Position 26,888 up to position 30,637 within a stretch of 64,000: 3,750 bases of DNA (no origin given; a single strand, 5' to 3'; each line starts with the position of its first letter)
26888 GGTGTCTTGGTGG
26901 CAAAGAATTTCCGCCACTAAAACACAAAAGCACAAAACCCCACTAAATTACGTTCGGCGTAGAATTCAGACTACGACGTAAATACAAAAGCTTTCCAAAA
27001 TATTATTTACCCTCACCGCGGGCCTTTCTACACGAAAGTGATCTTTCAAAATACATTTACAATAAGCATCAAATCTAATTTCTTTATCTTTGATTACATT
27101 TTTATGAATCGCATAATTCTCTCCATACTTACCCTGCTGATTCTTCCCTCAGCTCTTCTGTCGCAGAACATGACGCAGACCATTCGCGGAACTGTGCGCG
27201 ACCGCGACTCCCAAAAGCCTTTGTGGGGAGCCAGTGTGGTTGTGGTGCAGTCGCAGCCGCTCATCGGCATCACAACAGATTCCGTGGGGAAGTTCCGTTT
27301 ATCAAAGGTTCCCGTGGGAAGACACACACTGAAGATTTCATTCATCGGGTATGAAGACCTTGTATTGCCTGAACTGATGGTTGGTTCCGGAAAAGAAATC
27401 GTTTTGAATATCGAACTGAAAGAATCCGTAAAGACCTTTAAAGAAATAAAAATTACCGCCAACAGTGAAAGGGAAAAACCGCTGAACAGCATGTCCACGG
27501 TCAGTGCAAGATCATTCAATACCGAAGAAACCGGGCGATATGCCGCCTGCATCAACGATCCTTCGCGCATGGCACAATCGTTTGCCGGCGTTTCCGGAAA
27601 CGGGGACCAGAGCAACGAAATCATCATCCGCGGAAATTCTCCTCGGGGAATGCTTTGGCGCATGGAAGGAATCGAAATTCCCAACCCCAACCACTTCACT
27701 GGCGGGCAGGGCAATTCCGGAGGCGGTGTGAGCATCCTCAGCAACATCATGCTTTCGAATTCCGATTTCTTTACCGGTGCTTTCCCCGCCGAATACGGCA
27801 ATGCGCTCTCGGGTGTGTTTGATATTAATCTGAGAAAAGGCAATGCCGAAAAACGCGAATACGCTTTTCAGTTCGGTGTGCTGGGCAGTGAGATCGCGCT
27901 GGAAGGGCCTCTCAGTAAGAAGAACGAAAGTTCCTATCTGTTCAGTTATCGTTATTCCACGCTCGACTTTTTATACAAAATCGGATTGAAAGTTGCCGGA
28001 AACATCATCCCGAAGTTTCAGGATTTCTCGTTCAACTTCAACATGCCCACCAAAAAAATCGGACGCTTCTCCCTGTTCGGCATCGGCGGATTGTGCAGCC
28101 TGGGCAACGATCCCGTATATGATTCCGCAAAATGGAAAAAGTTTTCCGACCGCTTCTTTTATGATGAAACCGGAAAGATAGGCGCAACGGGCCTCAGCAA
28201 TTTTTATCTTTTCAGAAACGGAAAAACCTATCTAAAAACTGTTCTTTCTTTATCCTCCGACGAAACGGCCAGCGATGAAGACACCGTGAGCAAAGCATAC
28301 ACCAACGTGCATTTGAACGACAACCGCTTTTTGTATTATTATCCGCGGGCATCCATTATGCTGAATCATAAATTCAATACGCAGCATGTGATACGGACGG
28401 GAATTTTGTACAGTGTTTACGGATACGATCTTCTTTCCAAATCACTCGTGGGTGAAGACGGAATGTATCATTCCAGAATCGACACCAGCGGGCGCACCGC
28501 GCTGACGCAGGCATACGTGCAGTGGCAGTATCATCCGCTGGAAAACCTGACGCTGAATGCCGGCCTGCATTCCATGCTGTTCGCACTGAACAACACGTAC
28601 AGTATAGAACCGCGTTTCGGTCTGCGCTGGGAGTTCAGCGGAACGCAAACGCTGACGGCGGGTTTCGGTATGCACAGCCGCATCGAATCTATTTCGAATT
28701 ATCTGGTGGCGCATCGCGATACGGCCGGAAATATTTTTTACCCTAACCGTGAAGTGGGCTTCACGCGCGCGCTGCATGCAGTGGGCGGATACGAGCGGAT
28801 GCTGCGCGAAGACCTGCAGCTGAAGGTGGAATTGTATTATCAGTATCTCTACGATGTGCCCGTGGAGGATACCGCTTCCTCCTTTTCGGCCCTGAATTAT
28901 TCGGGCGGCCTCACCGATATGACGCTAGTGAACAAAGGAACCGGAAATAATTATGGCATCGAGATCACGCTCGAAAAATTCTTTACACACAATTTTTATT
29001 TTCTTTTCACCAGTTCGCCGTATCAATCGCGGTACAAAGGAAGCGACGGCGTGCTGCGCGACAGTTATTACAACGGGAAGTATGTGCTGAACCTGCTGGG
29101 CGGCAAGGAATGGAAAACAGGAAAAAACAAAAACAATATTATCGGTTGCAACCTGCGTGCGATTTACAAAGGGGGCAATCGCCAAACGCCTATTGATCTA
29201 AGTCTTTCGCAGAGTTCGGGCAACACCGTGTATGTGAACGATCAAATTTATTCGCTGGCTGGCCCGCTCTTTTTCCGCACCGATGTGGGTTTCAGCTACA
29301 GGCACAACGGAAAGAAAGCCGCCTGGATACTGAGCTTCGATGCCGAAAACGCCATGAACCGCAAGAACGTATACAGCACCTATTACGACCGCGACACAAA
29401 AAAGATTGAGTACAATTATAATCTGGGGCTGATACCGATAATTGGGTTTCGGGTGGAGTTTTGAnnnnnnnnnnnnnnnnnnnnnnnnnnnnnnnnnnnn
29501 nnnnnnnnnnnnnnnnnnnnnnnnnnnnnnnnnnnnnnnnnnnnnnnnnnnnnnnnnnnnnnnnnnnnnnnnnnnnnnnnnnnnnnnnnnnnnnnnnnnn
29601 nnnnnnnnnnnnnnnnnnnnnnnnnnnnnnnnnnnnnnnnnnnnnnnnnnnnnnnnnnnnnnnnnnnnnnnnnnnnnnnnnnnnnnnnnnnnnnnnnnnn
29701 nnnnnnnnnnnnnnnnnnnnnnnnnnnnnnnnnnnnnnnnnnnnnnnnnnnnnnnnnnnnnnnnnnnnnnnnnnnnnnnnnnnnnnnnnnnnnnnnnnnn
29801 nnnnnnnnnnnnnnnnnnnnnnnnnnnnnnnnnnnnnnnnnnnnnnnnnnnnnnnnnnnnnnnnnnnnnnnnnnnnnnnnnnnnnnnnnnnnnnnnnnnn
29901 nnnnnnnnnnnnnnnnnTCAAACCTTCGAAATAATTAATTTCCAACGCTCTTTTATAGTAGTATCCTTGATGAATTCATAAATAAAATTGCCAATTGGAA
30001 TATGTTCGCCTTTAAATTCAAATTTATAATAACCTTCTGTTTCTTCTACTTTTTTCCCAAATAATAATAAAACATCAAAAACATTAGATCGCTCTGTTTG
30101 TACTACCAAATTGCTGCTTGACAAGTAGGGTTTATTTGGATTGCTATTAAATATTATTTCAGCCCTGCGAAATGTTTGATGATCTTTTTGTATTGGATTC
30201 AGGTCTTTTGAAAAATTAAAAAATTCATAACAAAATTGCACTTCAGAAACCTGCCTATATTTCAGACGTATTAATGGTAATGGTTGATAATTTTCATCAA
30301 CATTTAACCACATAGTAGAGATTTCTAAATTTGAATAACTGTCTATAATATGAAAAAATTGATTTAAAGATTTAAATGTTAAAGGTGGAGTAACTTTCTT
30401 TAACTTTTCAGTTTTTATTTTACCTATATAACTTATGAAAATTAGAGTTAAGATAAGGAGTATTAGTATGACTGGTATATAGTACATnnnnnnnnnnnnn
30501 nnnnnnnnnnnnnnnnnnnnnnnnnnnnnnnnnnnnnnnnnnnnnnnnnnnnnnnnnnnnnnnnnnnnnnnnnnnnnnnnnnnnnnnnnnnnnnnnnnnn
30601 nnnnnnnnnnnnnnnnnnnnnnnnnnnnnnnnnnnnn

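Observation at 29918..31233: AT-rich two-gene cassette: a PD-(D/E)XK nuclease domain with an unplaced N-domain plus a single-pass membrane partner (candidate undescribed defence or abortive-infection pair)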

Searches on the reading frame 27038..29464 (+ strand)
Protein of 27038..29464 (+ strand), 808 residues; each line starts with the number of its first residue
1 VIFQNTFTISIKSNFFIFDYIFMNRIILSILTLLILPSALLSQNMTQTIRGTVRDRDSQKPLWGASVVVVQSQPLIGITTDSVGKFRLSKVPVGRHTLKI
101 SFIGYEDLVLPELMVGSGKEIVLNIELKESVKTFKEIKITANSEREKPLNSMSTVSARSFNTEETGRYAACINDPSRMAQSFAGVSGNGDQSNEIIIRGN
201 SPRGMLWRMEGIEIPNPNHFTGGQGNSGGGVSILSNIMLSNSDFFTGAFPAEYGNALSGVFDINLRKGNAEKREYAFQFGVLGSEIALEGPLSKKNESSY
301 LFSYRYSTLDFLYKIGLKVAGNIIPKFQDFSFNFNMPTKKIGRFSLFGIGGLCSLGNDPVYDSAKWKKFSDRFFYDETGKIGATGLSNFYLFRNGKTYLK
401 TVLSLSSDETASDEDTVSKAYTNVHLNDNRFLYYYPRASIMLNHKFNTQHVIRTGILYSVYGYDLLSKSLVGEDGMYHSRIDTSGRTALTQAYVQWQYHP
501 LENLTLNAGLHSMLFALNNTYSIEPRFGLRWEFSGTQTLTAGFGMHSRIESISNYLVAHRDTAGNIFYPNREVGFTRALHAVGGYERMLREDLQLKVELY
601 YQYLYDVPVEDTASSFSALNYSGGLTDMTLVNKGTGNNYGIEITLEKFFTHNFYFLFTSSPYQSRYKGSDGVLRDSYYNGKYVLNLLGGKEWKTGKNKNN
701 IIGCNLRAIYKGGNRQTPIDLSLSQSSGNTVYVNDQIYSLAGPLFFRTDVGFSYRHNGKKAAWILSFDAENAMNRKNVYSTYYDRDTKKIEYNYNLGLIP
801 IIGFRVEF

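Call 33: search_protein_families(library=pfam, proteins=[window:27038-29464:+], max_evalue=0.001)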
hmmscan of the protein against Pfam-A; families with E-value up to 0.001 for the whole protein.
window:27038-29464:+ (808 aa): 2 families
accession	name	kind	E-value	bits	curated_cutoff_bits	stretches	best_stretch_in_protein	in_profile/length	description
PF13620.12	CarboxypepD_reg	-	2.2e-16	60.4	32.3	1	48-128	1-82/82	Carboxypeptidase regulatory-like domain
PF13715.12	CarbopepD_reg_2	-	3.8e-15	56.1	32.2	1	49-137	1-86/88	CarboxypepD_reg-like domain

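Call 60: find_related_loci(query=window:27101-29461:+, collection=metagenome_contigs, flank=10000)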
Query window:27101-29461:+ (787 aa) in metagenome_contigs; peptide patterns used: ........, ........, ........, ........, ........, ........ (x = any residue, [..] = any of these).
275 stretches matched a pattern; 20 encode a relative of the query (tblastn E <= 1e-3); 20 distinct loci.
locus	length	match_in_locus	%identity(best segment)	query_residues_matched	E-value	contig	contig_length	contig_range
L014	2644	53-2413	48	2-787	0e+0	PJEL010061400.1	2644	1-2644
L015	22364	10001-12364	48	4-787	0e+0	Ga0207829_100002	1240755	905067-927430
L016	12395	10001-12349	47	9-787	0e+0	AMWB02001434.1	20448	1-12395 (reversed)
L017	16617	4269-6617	46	10-787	0e+0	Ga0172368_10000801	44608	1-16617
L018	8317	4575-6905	46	15-787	0e+0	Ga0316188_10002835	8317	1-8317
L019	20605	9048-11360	46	21-787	0e+0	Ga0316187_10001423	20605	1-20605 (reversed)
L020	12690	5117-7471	46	5-787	0e+0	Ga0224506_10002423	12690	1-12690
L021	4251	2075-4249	47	12-730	0e+0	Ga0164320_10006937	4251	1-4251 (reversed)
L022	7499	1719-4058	44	3-787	0e+0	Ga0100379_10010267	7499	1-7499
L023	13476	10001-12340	44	3-787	0e+0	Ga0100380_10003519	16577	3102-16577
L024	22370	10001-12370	44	2-787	0e+0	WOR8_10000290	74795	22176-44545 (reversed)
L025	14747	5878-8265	42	4-787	0e+0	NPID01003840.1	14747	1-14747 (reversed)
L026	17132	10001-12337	41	2-787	0e+0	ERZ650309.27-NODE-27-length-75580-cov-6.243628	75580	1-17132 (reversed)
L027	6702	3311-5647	41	2-787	0e+0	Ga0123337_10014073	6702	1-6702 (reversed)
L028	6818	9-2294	42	21-787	0e+0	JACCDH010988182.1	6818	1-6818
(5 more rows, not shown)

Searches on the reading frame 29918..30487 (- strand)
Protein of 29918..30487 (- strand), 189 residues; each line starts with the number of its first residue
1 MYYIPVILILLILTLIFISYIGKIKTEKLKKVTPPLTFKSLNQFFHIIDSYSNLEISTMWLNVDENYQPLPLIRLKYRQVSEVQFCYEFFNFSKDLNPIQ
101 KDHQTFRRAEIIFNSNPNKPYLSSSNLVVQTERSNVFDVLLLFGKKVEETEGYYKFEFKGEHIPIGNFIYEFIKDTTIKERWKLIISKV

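Call 3: search_protein_families(library=pfam, proteins=[window:29918-30487:-], max_evalue=1)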
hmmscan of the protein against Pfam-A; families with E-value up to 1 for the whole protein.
window:29918-30487:- (189 aa): 0 families

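Call 4: search_protein_families(library=padloc, proteins=[window:29918-30487:-], max_evalue=1)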
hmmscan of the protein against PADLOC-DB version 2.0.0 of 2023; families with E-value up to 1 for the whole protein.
window:29918-30487:- (189 aa): 0 families

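Call 5: search_protein_families(library=ncbifam, proteins=[window:29918-30487:-], max_evalue=1)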
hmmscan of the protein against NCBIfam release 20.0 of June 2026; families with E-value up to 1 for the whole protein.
window:29918-30487:- (189 aa): 0 families

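Call 10: find_homologous_proteins(query=window:29918-30487:-, max_evalue=0.01)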
Query window:29918-30487:- (189 aa): 2 proteins with E <= 0.01 among 121 candidates.
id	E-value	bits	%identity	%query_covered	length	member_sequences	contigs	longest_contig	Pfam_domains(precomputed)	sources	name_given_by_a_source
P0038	5.0e-119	413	100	100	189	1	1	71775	-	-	-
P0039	4.0e-38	149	44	98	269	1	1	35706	-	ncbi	ncbi:MAG: hypothetical protein V2A54_12535 [Bacteroidota bacterium]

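Call 11: find_encoding_contigs(protein=P0039, flank=6000, max_places=3)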
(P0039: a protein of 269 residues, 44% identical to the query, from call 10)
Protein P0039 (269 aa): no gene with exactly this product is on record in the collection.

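Call 20: find_related_loci(query=A1, collection=genome_contigs, flank=8000)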
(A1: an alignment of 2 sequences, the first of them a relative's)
Query A1 (269 aa) in genome_contigs; peptide patterns used: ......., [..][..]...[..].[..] (x = any residue, [..] = any of these).
185 stretches matched a pattern, but none encodes a relative of the query by tblastn (E <= 1e-3).

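Call 32: search_protein_families(library=phrogs, proteins=[window:29918-30487:-], max_evalue=1)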
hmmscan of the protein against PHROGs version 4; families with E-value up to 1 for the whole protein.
window:29918-30487:- (189 aa): 1 family
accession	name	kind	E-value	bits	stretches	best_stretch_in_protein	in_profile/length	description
phrog_22763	-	unknown function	0.14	13.4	1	110-148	15-49/65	-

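Call 37: search_protein_representatives(alignment_id=A3)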
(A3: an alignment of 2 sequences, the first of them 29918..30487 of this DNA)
Query: 2 sequences, 270 profile positions. Proteins with E-value up to 0.001 (for the whole library): 2; up to 1e-10: 2; up to 1e-30: 2. The best 2 are listed.
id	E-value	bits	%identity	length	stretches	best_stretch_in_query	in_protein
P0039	6.3e-162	553.9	-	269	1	1-270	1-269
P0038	8.8e-102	356.7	-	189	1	69-270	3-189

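Call 38: find_related_loci(query=A3, collection=metagenome_contigs, flank=8000)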
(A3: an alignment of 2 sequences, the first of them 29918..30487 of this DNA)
Query A3 (189 aa) in metagenome_contigs; peptide patterns used: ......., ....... (x = any residue, [..] = any of these).
600 stretches matched a pattern, but none encodes a relative of the query by tblastn (E <= 1e-3).

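Call 43: predict_structure(alignment_id=A3)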
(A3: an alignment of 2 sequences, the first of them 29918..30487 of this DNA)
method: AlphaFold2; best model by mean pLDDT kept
length: 189 residues; sequences in the alignment: 2
mean_pLDDT: 50.0   pTM: 0.44
mean pLDDT of the five models: 50.0, 44.3, 41.4, 39.3, 37.1
residues with pLDDT >= 90: 0; 70-90: 17; 50-70: 73; < 50: 99
segments of 3 or more residues with pLDDT < 50: 22-33, 49-111, 119-136, 163-165
pLDDT, mean of each block of 10 residues (from residue 1): 79 80 44 56 53 32 34 34 32 36 39 48 36 45 60 62 54 67 62
secondary structure, 60 per line:
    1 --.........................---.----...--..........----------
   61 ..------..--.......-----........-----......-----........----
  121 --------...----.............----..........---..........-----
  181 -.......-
elements in order: H3-27 E36-38 H41-50 E73-79 E85-92 E98-103 E109-116 E129-131 H136-148 E153-162 E166-175 E182-188

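Call 92: find_related_loci(query=A3, collection=viral_contigs, flank=6000)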
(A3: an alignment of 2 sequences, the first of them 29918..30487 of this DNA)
Query A3 (189 aa) in viral_contigs; peptide patterns used: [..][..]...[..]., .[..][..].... (x = any residue, [..] = any of these).
146 stretches matched a pattern, but none encodes a relative of the query by tblastn (E <= 1e-3).

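Call 95: search_dna_similar(query=window:29918-30487:-, collection=plasmids, mode=protein, max_evalue=0.01, max_rows=10)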
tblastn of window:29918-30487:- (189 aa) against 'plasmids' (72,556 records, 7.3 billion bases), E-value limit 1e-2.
No match.
